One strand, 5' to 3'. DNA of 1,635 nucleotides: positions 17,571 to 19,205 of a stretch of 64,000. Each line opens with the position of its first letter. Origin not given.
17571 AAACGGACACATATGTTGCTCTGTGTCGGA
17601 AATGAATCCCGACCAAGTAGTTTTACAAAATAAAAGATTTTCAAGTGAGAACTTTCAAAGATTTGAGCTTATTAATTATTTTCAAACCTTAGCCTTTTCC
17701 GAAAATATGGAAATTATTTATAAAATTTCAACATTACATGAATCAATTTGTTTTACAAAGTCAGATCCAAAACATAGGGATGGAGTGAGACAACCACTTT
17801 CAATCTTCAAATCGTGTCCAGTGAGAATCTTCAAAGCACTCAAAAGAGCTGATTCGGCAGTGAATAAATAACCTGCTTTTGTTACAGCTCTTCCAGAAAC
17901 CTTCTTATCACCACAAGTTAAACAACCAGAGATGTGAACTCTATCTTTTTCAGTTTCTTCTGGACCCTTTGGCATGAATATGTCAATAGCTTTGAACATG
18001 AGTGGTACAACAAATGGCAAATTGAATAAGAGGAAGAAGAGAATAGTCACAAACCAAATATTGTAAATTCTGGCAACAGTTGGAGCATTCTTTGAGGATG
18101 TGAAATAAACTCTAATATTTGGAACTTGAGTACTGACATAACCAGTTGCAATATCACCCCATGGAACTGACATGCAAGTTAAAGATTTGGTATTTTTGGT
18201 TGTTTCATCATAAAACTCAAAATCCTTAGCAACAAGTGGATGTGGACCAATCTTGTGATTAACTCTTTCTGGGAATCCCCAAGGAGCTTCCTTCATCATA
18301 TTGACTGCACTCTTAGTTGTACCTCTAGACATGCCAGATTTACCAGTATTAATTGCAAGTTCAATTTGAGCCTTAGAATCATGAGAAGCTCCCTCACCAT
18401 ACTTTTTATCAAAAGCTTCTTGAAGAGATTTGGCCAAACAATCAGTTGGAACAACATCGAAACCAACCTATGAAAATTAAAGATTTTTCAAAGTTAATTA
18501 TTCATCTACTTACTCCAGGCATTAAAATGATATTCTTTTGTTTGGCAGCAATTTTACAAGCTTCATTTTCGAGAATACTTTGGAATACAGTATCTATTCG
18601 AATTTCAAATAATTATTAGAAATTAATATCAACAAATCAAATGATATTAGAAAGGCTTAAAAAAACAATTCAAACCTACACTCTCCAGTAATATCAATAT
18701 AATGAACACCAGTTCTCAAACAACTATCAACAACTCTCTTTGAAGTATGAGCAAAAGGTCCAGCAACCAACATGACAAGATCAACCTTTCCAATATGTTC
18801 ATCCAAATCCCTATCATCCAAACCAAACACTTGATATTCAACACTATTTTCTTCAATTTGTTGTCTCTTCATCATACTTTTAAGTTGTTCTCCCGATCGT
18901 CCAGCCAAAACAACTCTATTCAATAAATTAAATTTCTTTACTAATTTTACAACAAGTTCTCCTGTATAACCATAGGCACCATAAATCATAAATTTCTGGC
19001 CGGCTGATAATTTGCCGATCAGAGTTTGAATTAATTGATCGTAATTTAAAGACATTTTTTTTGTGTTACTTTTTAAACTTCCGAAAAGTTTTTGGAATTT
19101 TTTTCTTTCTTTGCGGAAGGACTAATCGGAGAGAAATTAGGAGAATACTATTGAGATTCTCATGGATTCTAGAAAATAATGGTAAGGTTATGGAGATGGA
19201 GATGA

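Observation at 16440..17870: Inverted segmental duplication of an NmrA-like gene block, plus a tandem pair 43 kb away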

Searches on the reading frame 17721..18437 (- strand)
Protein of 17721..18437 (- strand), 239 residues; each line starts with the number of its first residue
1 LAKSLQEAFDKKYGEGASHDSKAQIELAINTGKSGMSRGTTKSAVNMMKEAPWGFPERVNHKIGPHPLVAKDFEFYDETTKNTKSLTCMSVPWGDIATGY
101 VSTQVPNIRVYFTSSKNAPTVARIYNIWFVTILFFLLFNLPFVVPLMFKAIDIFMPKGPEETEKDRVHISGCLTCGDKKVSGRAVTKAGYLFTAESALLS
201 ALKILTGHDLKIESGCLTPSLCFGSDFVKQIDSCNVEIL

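Call 10: search_protein_families(library=pfam, proteins=[window:17721-18437:-])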
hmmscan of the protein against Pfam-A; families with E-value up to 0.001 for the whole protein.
window:17721-18437:- (239 aa): 0 families

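Call 33: search_solved_structures(query=window:17721-18437:-, max_evalue=1, show_alignments=2)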
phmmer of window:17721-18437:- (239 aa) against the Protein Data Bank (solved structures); distinct sequences matched with E-value up to 1: 1.
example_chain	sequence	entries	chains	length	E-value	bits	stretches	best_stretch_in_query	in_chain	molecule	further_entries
6v1q_A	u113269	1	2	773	0.067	16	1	84-142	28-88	Two pore channel 3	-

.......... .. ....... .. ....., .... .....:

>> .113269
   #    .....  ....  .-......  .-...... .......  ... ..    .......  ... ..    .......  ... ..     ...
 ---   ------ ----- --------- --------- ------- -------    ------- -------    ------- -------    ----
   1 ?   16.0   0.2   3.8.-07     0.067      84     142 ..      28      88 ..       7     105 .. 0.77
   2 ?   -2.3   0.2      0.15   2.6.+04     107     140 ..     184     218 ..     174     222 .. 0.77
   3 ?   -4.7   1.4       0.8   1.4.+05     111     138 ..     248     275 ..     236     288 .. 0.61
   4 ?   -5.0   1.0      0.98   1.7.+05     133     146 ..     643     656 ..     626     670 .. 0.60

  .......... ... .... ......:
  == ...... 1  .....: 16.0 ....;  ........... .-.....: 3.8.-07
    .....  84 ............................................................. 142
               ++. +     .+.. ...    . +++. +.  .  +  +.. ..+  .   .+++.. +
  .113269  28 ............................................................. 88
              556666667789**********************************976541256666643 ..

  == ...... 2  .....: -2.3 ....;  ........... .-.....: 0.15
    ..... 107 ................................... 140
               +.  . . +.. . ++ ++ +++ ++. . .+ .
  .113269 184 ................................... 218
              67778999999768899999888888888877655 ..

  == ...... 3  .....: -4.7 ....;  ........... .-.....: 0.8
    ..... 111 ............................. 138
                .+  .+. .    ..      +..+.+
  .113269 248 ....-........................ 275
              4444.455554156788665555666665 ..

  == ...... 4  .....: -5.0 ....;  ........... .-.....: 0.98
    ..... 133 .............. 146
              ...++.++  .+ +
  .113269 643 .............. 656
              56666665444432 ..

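Call 49: search_protein_families(library=ncbifam, proteins=[window:17721-18437:-], max_evalue=1)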
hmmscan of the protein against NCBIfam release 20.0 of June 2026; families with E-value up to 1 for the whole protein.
window:17721-18437:- (239 aa): 0 families
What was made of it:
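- Tried and rejected: The SDH last exon matched no Pfam, NCBIfam or PDB family (calls 10, 33, 49).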

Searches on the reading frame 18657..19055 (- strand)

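Call 10: search_protein_families(library=pfam, proteins=[window:18657-19055:-])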
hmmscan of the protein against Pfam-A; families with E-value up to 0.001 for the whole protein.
window:18657-19055:- (132 aa): 2 families
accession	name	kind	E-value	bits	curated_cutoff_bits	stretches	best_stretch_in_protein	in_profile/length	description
PF03435.24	Sacchrp_dh_NADP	-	5.5e-12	46.6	25.1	1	23-122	2-98/129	Saccharopine dehydrogenase NADP binding domain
PF01118.30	Semialdhyde_dh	-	1.4e-06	29.1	26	1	24-129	4-103/121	Semialdehyde dehydrogenase, NAD binding domain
